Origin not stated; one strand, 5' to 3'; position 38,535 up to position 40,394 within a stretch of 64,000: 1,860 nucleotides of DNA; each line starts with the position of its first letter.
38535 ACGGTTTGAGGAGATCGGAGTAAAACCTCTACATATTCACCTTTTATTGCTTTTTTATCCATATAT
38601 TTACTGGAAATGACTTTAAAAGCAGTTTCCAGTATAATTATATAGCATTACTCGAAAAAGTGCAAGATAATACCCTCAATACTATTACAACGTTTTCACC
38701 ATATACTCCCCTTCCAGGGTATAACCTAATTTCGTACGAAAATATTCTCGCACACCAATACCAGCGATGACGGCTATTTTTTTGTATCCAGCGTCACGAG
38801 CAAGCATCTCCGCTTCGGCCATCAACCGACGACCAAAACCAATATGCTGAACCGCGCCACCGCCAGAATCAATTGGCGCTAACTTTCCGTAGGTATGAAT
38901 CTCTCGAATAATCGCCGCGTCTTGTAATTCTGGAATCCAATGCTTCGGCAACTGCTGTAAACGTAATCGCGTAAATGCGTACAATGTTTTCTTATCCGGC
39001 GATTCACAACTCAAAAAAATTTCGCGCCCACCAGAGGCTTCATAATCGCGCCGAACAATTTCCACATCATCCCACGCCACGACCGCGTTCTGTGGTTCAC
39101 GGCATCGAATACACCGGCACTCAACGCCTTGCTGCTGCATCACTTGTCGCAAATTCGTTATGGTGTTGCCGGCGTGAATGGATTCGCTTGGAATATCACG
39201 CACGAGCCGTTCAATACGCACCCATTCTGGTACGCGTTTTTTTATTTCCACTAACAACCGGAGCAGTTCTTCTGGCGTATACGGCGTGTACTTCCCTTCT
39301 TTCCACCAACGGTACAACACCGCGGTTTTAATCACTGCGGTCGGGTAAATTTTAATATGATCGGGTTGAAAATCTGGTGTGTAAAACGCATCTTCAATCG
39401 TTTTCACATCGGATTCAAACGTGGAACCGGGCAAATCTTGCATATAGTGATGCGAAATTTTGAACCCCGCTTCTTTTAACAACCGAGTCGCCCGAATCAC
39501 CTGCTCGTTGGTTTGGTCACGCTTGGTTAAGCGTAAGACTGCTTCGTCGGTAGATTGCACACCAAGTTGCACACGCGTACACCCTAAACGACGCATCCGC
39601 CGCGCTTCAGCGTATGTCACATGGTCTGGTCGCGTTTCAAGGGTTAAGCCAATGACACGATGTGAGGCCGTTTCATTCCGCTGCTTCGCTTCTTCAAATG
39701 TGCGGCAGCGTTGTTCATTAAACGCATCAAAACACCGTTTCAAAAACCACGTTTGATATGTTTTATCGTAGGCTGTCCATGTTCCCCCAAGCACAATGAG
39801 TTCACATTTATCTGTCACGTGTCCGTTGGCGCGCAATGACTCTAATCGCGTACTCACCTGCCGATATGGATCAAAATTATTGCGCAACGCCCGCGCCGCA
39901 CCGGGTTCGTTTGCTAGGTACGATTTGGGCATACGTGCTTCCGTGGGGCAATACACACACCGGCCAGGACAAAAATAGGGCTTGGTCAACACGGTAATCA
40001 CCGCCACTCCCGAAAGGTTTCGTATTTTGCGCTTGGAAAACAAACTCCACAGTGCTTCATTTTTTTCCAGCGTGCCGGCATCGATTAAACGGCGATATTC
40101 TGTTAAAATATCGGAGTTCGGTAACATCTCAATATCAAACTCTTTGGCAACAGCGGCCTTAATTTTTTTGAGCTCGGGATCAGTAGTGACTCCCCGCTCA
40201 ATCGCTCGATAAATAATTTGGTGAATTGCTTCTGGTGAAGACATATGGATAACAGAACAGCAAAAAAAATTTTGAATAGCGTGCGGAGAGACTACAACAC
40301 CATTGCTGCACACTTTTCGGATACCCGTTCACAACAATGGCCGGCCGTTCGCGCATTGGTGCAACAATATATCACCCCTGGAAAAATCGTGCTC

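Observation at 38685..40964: Divergent bacterial Elp3 and Trm9-like methyltransferase pair sharing a palindromic CATATG start hexamer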

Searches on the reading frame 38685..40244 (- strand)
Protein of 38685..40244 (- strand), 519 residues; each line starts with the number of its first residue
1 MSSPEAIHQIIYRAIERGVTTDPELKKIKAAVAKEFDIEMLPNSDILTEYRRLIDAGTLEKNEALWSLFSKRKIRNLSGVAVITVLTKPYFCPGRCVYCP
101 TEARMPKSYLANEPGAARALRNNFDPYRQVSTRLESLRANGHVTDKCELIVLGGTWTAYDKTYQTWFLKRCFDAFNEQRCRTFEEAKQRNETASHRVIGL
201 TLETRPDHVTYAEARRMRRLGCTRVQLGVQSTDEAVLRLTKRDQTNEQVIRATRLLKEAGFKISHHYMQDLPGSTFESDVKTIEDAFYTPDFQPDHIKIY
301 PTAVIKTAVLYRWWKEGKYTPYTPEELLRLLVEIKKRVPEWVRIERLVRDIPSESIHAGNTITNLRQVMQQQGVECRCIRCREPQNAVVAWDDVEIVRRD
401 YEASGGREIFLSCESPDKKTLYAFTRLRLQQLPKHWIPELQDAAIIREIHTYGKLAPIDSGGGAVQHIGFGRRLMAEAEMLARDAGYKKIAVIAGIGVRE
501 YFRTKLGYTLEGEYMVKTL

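Call 3: search_protein_families(library=pfam, proteins=[window:38685-40244:-], max_evalue=0.01)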
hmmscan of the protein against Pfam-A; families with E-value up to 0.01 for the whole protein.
window:38685-40244:- (519 aa): 3 families
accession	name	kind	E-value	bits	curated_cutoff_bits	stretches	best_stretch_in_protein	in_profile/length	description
PF16199.10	Radical_SAM_C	-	6.6e-22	77.9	31.9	1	294-368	1-76/85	Radical_SAM C-terminal domain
PF04055.27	Radical_SAM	-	1.3e-17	64.9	29.5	1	90-283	5-163/166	Radical SAM superfamily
PF00583.31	Acetyltransf_1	-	0.0079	16.9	20.7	0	466-494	72-103/116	Acetyltransferase (GNAT) family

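Call 4: search_protein_families(library=ncbifam, proteins=[window:38685-40244:-], max_evalue=0.01)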
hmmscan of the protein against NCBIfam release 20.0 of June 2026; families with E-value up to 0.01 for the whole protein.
window:38685-40244:- (519 aa): 23 families
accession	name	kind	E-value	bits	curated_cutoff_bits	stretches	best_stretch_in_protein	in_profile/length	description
TIGR01211.1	ELP3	subfamily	1.4e-160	535.2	350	1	15-519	7-522/522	tRNA uridine(34) 5-carboxymethylaminomethyl modification radical SAM/GNAT enzyme Elp3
TIGR01212.1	TIGR01212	equivalog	9e-17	61.1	180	1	193-371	105-284/302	tRNA modification radical SAM protein MnmL/YtqA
NF006067.1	PRK08208.1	equivalog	2.9e-11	43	380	1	189-318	116-246/427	STM4012 family radical SAM protein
TIGR00539.1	hemN_rel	equivalog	5.6e-11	42.1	205.4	1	182-314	73-201/361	radical SAM family heme chaperone HemW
TIGR03994.1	rSAM_HemZ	equivalog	1.8e-10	40.6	321.4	1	91-316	93-290/401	coproporphyrinogen dehydrogenase HemZ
TIGR04013.1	B12_SAM_MJ_1487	hypoth_equivalog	5.2e-08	32.1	251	1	203-284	246-328/382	TIGR04013 family B12-binding domain/radical SAM domain-containing protein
TIGR00538.1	hemN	equivalog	1.4e-07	30.7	324.95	1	198-306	138-244/454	oxygen-independent coproporphyrinogen III oxidase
TIGR04107.1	rSAM_HutW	equivalog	1.7e-07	30.4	400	1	200-321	130-249/419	heme anaerobic degradation radical SAM methyltransferase ChuW/HutW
NF006060.0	PRK08207.1-3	equivalog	1.9e-07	30.2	653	1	90-314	157-356/477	coproporphyrinogen III oxidase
NF005133.0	PRK06582.1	equivalog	2.2e-06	27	597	1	198-320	98-217/390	coproporphyrinogen III oxidase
TIGR01210.1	TIGR01210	equivalog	4.2e-06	26.2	212.15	1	196-323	102-231/313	archaeosine biosynthesis radical SAM protein RaSEA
NF004567.0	PRK05904.1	equivalog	4.3e-06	26.2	355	1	198-310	90-200/353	coproporphyrinogen III oxidase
TIGR04479.1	bcpD_PhpK_rSAM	subfamily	1.2e-05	23.9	600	1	206-284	326-404/504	PhpK family radical SAM P-methyltransferase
TIGR03471.1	HpnJ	equivalog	0.00013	21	577.6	1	182-298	255-371/472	hopanoid biosynthesis associated radical SAM protein HpnJ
NF006065.0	PRK08207.2-4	equivalog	0.00014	21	922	1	224-320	290-384/484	coproporphyrinogen III oxidase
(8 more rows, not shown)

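Call 6: search_solved_structures(query=window:38685-40244:-, max_evalue=0.001, show_alignments=2)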
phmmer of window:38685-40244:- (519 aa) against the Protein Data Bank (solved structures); distinct sequences matched with E-value up to 0.001: 10.
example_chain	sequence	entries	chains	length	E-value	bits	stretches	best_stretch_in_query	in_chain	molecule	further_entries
6iaz_A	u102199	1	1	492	4.2e-124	417.8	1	54-518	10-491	Histone acetyltransferase, ELP3 family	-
6ia8_A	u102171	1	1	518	5.2e-124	417.5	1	54-518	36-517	Histone acetyltransferase, ELP3 family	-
6iad_A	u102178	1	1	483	9.3e-124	416.7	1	58-518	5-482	Histone acetyltransferase, ELP3 family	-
5l7j_A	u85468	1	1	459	2.6e-116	392.1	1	71-518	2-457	ELP3 family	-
6ia6_A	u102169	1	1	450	9.2e-110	370.5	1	70-518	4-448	ELP3 family, ELP3 family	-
5l7l_A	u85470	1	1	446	1.6e-109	369.7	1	71-518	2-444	ELP3 family, ELP3 family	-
8ptx_C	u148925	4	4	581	5.3e-101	341.6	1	14-519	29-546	Elongator complex protein 3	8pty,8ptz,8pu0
8avg_C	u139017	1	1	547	8.6e-99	334.3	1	63-519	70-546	Elongator complex protein 3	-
6qk7_C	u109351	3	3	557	3.4e-95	322.5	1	69-518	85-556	Elongator complex protein 3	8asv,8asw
9p2u_A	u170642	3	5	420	3.4e-07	32.1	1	91-290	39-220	Radical S-adenosylmethionine methyltransferase NocN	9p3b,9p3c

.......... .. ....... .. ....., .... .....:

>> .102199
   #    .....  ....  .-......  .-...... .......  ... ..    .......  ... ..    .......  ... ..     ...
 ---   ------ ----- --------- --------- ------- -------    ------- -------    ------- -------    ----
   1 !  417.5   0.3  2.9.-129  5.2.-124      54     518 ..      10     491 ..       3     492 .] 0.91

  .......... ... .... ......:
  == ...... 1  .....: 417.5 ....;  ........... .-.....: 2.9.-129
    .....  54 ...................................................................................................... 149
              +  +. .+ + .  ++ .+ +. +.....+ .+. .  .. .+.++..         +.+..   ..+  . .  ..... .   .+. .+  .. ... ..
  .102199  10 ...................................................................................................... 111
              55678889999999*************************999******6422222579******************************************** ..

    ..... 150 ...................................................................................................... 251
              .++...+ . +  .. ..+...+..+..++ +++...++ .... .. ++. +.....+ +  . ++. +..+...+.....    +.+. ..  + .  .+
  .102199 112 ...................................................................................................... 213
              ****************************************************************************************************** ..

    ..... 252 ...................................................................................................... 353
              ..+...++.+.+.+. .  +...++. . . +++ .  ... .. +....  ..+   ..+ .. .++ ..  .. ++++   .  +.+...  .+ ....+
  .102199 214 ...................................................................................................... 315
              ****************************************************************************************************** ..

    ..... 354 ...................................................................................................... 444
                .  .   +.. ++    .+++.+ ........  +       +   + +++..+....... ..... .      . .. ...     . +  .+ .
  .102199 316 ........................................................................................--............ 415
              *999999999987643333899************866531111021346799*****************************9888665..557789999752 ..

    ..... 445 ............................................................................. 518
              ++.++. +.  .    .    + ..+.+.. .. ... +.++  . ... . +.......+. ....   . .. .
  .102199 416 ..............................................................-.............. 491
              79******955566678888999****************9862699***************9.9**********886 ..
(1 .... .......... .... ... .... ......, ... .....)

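Call 16: find_homologous_proteins(query=window:38685-40244:-, max_evalue=1e-20)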
Query window:38685-40244:- (519 aa): 7531 proteins with E <= 1e-20 among 8000 candidates; the best 120 are listed.
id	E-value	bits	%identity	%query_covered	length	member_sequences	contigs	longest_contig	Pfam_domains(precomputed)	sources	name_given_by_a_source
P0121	0.0e+0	1196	100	100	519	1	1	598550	PF16199.11,PF04055.28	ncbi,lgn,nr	ncbi:MAG: tRNA uridine(34) 5-carboxymethylaminomethyl modification radical SAM/GNAT enzyme Elp3 [Can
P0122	4.4e-293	990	82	100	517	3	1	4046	PF16199.11,PF04055.28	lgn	-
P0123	4.7e-287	970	82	99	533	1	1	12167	PF16199.11,PF04055.28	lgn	-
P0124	1.0e-280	949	80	99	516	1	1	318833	PF16199.11,PF04055.28,PF23613.2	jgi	-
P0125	4.7e-280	947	79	99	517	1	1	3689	PF16199.11,PF04055.28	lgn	-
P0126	1.5e-275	932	78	100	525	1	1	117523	PF16199.11,PF04055.28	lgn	-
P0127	1.1e-271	920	77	99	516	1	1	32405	PF16199.11,PF04055.28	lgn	-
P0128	1.5e-271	919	76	100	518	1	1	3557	PF16199.11,PF04055.28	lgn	-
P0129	9.8e-270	913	76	99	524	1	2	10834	PF16199.11,PF04055.28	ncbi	-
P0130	4.4e-268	908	75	99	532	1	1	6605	PF16199.11,PF04055.28,PF23613.2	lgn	-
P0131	9.9e-268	907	76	99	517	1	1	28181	PF16199.11,PF04055.28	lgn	-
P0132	1.4e-267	906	76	99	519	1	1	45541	PF16199.11,PF04055.28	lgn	-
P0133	2.5e-266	902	75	99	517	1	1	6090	PF16199.11,PF04055.28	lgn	-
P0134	2.2e-263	892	74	99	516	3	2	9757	PF16199.11,PF04055.28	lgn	-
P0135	4.6e-263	891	74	99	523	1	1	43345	PF16199.11,PF04055.28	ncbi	ncbi:elongator complex protein 3 [Patescibacteria group bacterium]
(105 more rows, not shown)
